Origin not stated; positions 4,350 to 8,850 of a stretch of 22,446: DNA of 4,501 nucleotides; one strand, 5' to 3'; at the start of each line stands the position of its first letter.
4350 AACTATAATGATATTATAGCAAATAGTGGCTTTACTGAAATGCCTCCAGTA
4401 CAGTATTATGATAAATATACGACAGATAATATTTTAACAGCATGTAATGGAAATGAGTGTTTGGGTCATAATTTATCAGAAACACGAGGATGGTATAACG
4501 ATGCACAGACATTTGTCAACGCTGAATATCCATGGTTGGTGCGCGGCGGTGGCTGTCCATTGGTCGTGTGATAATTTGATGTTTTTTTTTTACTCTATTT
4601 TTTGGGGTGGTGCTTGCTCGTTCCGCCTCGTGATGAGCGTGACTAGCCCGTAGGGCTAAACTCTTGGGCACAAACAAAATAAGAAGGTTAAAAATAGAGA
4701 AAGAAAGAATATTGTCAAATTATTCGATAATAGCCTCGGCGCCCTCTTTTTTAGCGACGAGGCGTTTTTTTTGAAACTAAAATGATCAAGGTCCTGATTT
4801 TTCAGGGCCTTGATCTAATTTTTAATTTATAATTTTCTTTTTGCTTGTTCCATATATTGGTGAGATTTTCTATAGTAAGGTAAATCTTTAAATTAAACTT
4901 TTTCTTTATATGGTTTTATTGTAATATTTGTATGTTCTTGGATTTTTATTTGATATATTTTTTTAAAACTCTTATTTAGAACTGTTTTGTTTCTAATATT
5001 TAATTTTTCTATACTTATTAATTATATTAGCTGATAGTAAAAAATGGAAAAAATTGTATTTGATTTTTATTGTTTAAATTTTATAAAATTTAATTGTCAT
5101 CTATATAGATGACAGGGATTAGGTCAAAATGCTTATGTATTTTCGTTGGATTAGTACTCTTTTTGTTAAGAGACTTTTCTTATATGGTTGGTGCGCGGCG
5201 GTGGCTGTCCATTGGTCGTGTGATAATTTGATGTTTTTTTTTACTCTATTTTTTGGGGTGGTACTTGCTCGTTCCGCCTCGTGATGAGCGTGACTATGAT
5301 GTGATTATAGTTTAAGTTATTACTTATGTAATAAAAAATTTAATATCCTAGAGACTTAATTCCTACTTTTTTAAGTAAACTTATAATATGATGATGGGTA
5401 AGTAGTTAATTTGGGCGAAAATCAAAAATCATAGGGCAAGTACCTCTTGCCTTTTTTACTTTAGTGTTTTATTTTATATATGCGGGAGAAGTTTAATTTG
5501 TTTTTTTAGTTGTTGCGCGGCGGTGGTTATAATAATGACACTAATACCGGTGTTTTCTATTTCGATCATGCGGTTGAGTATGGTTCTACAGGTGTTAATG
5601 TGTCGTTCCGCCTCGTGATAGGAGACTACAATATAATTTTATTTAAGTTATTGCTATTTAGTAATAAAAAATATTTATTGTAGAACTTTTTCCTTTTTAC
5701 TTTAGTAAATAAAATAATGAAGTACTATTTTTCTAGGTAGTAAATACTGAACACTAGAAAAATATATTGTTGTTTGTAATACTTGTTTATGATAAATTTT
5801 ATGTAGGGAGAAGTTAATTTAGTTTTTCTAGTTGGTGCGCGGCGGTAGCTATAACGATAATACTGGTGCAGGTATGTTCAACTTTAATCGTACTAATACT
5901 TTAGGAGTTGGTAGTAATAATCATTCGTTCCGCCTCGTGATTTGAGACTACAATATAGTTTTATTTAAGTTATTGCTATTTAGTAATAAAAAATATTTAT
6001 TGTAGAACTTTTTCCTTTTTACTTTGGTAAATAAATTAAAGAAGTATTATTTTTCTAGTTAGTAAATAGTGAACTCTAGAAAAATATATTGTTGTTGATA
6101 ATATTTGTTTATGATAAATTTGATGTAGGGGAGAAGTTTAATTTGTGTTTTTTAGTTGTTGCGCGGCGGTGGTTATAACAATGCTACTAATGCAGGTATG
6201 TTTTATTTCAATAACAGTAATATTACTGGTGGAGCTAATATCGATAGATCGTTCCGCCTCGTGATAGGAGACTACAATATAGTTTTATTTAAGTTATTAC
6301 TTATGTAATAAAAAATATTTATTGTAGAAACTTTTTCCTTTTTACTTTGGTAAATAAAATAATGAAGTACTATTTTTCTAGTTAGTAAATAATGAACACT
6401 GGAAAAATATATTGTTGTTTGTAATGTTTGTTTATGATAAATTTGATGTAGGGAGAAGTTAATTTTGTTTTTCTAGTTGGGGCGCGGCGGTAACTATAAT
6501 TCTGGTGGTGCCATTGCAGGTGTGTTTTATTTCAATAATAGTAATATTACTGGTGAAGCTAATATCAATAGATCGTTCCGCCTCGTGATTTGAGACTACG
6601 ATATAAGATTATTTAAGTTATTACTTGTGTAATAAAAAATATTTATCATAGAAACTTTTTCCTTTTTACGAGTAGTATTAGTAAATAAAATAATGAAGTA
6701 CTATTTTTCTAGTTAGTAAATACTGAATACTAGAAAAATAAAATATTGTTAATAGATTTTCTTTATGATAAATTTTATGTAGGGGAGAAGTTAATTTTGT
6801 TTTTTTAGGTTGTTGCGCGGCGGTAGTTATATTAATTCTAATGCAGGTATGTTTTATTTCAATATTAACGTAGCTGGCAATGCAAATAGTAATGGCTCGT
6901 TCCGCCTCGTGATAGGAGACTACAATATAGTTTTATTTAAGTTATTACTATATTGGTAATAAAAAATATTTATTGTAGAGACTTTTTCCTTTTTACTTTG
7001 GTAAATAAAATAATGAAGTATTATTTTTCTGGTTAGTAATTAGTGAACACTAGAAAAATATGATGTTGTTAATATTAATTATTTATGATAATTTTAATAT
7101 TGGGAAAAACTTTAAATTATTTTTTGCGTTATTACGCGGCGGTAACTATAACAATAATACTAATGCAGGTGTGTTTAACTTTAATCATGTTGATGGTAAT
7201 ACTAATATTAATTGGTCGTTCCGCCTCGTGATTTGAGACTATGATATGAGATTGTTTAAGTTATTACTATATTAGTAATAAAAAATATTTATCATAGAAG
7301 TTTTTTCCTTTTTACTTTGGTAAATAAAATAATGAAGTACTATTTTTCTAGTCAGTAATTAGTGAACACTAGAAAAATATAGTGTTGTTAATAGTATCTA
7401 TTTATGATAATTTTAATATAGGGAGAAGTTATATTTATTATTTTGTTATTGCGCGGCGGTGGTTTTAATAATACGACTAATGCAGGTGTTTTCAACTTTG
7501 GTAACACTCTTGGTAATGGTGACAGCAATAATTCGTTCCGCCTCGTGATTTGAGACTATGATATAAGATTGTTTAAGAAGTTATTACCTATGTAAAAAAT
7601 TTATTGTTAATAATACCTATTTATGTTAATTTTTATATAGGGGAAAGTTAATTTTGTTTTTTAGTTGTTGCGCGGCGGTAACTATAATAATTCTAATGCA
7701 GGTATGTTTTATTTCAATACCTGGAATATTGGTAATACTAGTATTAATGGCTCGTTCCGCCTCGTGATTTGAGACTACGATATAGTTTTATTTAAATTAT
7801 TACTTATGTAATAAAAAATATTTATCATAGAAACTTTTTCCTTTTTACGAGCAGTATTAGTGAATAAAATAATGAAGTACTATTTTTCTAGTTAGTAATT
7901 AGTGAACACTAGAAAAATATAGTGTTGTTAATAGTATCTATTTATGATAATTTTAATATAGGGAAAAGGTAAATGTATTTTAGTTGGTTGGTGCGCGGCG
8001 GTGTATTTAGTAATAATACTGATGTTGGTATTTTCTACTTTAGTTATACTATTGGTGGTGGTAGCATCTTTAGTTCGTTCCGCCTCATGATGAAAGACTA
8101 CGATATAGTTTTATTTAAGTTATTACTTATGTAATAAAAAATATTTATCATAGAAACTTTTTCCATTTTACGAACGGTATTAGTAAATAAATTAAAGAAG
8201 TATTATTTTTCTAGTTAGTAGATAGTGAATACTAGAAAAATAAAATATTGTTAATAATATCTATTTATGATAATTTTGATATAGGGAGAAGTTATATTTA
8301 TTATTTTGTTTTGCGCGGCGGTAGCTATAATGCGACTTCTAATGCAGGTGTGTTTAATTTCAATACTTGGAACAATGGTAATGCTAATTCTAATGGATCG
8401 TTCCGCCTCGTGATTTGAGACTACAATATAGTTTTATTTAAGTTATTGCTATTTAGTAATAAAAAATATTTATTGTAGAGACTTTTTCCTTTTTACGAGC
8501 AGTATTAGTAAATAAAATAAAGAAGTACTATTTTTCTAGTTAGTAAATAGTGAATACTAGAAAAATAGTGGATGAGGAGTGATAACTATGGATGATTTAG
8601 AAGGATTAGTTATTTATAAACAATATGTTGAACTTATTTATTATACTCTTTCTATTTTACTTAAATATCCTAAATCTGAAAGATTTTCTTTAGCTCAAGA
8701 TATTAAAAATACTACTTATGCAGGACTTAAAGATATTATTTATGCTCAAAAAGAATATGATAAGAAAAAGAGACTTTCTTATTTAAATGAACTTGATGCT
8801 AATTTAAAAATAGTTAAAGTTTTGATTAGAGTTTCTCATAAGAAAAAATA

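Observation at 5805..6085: Each cassette sits in a conserved multi-helix RNA-like architecture supported by compensatory changes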

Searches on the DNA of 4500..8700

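Call 66: search_rna_families(source=window, start=4500, end=8700, threshold=evalue, max_evalue=1)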
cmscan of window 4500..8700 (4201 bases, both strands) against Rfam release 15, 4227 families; matches with E-value up to 1: 4.
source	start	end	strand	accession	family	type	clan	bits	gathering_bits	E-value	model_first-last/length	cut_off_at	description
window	7267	7380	+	RF02921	RT-14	Gene; sRNA;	-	32.5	48.1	0.093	1-144/144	no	RT-14 RNA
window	6948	7061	+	RF02921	RT-14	Gene; sRNA;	-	32.4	48.1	0.096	1-144/144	no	RT-14 RNA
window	8469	8568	+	RF02921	RT-14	Gene; sRNA;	-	32.1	48.1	0.11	1-144/144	no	RT-14 RNA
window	6272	6410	+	RF02921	RT-14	Gene; sRNA;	-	29.2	48.1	0.37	1-144/144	no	RT-14 RNA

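Call 68: search_rna_families(source=window, start=7200, end=7400, threshold=evalue, max_evalue=1, show_alignments=1)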
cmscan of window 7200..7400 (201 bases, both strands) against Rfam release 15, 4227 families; matches with E-value up to 1: 2.
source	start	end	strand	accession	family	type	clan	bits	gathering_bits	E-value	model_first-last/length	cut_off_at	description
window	7267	7380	+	RF02921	RT-14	Gene; sRNA;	-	32.5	48.1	0.0045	1-144/144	no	RT-14 RNA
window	7303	7380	+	RF02378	SurC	Gene; sRNA;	-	19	80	0.12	1-161/161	no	SurC sRNA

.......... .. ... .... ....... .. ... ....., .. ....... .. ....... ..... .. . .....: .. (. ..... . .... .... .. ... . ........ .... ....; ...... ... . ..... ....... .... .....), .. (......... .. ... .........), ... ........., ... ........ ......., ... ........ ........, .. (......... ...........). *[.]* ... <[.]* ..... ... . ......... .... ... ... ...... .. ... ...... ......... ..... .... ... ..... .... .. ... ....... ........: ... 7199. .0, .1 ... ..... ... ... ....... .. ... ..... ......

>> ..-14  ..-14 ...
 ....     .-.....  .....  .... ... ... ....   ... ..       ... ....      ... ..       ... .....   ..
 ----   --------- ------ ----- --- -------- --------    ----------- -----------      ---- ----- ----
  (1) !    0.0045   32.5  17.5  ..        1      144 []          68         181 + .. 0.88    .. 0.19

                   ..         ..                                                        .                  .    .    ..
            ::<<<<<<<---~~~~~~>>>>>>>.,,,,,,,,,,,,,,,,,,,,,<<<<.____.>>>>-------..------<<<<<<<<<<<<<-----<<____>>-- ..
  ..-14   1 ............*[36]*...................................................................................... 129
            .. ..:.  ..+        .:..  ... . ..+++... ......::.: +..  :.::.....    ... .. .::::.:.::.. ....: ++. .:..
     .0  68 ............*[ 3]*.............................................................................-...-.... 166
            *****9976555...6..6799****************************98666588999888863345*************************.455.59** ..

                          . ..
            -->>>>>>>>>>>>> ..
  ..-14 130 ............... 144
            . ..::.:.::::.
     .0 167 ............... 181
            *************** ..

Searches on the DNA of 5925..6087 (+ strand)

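Call 40: build_rna_model(alignment_id=A4, structure=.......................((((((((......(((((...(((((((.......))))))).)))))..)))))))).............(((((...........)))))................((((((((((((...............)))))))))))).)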
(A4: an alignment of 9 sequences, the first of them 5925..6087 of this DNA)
Model R1 built from alignment A4 (9 sequences, 172 columns); structure: as given.
model positions 164; base pairs 37; branch points 2; effective number of sequences 1.05; information 0.589 bits per position. Calibrated on 0.2 Mb of random sequence (short: E-values are rough).
structure used (alignment columns):
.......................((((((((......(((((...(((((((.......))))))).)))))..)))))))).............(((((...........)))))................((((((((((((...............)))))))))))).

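Call 41: search_with_rna_model(model_id=R1, sources=[window, L001, L002, L003, L004, L005, L006, L007, L008, L009, L010, L011, L012, L013, L014, L015, L016, L017, L018, L019, L020, L021, L022, L023, L024, L025, L026, L027, L028, L029, L030, L031, L032, L033, L034, L035, L036, L037, L053], max_evalue=0.01, make_alignment=true)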
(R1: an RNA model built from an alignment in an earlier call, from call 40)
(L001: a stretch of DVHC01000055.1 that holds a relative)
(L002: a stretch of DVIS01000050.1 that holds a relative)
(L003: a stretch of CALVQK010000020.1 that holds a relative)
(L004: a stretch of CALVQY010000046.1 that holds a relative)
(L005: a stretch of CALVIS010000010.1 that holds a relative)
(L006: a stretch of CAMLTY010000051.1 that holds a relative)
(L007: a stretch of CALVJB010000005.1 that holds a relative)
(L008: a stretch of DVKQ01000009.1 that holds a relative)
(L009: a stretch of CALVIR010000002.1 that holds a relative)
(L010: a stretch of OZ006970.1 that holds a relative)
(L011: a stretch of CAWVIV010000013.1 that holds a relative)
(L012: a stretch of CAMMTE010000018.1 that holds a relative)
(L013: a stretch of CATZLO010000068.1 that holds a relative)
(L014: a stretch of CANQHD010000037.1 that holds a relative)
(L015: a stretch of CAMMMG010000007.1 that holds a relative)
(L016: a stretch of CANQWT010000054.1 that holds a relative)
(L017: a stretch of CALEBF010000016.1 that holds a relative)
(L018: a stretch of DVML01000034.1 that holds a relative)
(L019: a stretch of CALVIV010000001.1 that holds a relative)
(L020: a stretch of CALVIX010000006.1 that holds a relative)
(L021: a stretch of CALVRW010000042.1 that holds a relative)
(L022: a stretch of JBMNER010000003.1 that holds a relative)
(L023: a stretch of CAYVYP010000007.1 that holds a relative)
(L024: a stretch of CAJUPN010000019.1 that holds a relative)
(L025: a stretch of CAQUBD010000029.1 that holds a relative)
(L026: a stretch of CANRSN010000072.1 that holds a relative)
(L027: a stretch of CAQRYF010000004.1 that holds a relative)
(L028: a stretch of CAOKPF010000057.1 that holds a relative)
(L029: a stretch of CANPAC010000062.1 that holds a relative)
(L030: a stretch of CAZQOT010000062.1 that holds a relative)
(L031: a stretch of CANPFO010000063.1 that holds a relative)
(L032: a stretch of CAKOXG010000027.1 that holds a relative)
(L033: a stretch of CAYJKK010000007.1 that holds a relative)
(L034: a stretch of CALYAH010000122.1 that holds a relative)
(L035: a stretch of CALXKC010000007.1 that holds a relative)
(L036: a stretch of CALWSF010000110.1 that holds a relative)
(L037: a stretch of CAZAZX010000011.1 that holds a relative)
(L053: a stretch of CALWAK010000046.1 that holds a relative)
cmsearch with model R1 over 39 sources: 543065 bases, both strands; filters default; matches with E-value up to 0.01: 110.
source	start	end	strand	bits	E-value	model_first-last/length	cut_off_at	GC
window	6249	6410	+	182.2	1.1e-36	1-164/164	no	0.23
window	6897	7061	+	182.1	1.1e-36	1-164/164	no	0.24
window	8398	8568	+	181.2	1.8e-36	1-164/164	no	0.25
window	5603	5765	+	179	5.3e-36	1-164/164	no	0.23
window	7216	7380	+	177.2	1.3e-35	1-164/164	no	0.24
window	5925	6087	+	176.7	1.7e-35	1-164/164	no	0.23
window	7752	7920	+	174.5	5e-35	1-164/164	no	0.24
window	6573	6741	+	172.2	1.6e-34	1-164/164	no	0.24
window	8075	8243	+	165.5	4.5e-33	1-164/164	no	0.23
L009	4167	4336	+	139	2.4e-27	1-164/164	no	0.28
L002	3365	3533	+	137.6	4.9e-27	1-164/164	no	0.28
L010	9482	9643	+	135.2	1.6e-26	1-164/164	no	0.25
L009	9473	9641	+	134.9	1.8e-26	1-164/164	no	0.27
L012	8450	8611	+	130.6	1.6e-25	1-164/164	no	0.27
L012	8107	8269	+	126.7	1.1e-24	1-164/164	no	0.27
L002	3036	3204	+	125.9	1.6e-24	1-164/164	no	0.28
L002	971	1140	+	125.3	2.2e-24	1-164/164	no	0.29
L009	7082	7251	+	125.3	2.2e-24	1-164/164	no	0.29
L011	5532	5693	+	125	2.5e-24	1-164/164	no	0.25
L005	9155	9316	+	124.4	3.4e-24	1-164/164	no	0.29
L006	3793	3954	+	124.4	3.4e-24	1-164/164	no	0.29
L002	1300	1468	+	124.3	3.6e-24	1-164/164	no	0.28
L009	7411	7579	+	124.3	3.6e-24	1-164/164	no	0.28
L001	9478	9640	+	123.9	4.5e-24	1-164/164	no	0.22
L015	9478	9640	+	123.9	4.5e-24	1-164/164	no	0.22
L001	9131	9292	+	123.4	5.9e-24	1-164/164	no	0.25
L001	8424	8586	+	123.1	6.7e-24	1-164/164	no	0.26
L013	1003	1161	+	120.6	2.3e-23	1-164/164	no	0.25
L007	9476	9639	+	120.2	2.8e-23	1-164/164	no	0.25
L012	7780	7941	+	120.1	3e-23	1-164/164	no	0.24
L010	9154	9317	+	119.5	3.9e-23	1-164/164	no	0.27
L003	6887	7048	+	118.2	7.5e-23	1-164/164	no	0.27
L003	5784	5949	+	115.9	2.4e-22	1-164/164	no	0.24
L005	9484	9645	+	115.5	2.9e-22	1-164/164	no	0.26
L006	4122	4283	+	115.5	2.9e-22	1-164/164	no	0.26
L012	7117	7276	+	113.2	9.3e-22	1-164/164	no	0.28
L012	7450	7609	+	113.2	9.3e-22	1-164/164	no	0.28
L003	4434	4594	+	112.1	1.6e-21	1-164/164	no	0.25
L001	8786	8947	+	111.4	2.3e-21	1-164/164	no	0.22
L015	8775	8938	+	111.1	2.6e-21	1-164/164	no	0.24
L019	8434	8597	+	111.1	2.6e-21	1-164/164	no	0.24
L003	1235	1399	+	110.8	3e-21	1-164/164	no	0.27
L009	9143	9312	+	110.6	3.4e-21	1-164/164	no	0.27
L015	9132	9294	+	109.9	4.7e-21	1-164/164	no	0.24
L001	8067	8230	+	109.6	5.6e-21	1-164/164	no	0.25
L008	506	663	+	109.5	5.9e-21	1-164/164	no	0.25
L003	8393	8555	+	108.9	8e-21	1-164/164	no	0.28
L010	8816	8977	+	108.7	8.7e-21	1-164/164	no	0.28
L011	1124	1284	+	108.4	1e-20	1-164/164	no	0.23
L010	8474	8633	+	107.4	1.6e-20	1-164/164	no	0.3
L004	7731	7889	+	106.9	2.2e-20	1-164/164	no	0.25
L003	7678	7839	+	106.4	2.8e-20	1-164/164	no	0.27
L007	8453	8610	+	104.8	6.1e-20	1-164/164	no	0.25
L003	2337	2500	+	104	8.8e-20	1-164/164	no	0.23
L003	6162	6326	+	103.5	1.2e-19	1-164/164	no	0.23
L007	9126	9286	+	102.7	1.7e-19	1-164/164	no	0.24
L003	6519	6682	+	102.7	1.7e-19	1-164/164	no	0.26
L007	8794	8954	+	101.2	3.7e-19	1-164/164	no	0.24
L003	9482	9641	+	100.6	5e-19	1-164/164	no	0.23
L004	9024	9180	+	99.6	8.1e-19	1-164/164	no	0.23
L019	9476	9638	+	99.4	9.1e-19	1-164/164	no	0.23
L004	8699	8856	+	99.1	1e-18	1-164/164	no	0.25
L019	8791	8952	+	98.7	1.3e-18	1-164/164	no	0.25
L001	7715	7879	+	98.6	1.3e-18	1-164/164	no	0.24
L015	8423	8587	+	97.6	2.2e-18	1-164/164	no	0.23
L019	8082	8246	+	97.6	2.2e-18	1-164/164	no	0.23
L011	790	952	+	97.1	2.9e-18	1-164/164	no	0.21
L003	7290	7450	+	96.4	4e-18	1-164/164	no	0.24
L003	3355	3514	+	95.8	5.4e-18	1-164/164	no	0.26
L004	8041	8199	+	95.7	5.5e-18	1-164/164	no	0.26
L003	8751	8913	+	94.9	8.2e-18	1-164/164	no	0.27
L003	5128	5290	+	94.5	1.1e-17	1-164/164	no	0.27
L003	2696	2860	+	94.3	1.2e-17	1-164/164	no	0.24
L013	1334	1493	+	93.8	1.5e-17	1-164/164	no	0.24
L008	159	316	+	93.5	1.7e-17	1-164/164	no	0.3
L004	8390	8544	+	92.7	2.5e-17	1-164/164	no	0.26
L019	9122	9283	+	92.7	2.5e-17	1-164/164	no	0.23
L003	8026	8185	+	91.3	5e-17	1-164/164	no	0.27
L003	1970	2132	+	90.9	6.2e-17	1-164/164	no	0.25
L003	9105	9269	+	88.7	1.8e-16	1-164/164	no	0.22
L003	4792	4950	+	88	2.7e-16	1-164/164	no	0.21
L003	1616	1774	+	87.8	2.9e-16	1-164/164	no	0.26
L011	487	604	+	86.9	4.6e-16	1-164/164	no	0.28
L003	3707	3868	+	83.1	2.9e-15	1-164/164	no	0.25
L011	1476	1638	+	81.5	6.6e-15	1-164/164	no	0.31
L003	4062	4220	+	75.5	1.3e-13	1-164/164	no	0.23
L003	3024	3140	+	72.5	5.8e-13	1-164/164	no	0.26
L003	5468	5580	+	71.4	1e-12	1-164/164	no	0.23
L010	8136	8253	+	69.5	2.7e-12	1-164/164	no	0.24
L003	898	1007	+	66.7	1e-11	1-164/164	no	0.25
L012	6774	6938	+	65.5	2e-11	1-164/164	no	0.27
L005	8808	8960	+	65.1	2.4e-11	1-164/164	no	0.25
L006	3446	3598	+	65.1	2.4e-11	1-164/164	no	0.25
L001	7373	7537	+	63.3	5.8e-11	1-164/164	no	0.28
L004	7392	7556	+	63.2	6.1e-11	1-164/164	no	0.29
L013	664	827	+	62.5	8.7e-11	1-164/164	no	0.3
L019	7740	7904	+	61.9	1.1e-10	1-164/164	no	0.28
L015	8081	8245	+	61.9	1.1e-10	1-164/164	no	0.28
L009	6743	6899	+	61.1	1.8e-10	1-164/164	no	0.29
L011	160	324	+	60.5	2.4e-10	1-164/164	no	0.25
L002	646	799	+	59.8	3.2e-10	1-164/164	no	0.29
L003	551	706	+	59.5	3.8e-10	1-164/164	no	0.31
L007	8106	8217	+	58.1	7.6e-10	1-164/164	no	0.28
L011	5244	5359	+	48.5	9e-08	1-164/164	no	0.28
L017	9060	9232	+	42.1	2.2e-06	1-164/164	no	0.32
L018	9057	9232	+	39.4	8.7e-06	1-164/164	no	0.32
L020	9057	9232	+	39.4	8.7e-06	1-164/164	no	0.32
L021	7246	7421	+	33.9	0.00013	1-164/164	no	0.27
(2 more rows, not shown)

Alignment A5: 110 matches aligned to the model, 279 columns, each read 5' to 3' on its own strand. Consensus structure (alignment columns), stored with it:
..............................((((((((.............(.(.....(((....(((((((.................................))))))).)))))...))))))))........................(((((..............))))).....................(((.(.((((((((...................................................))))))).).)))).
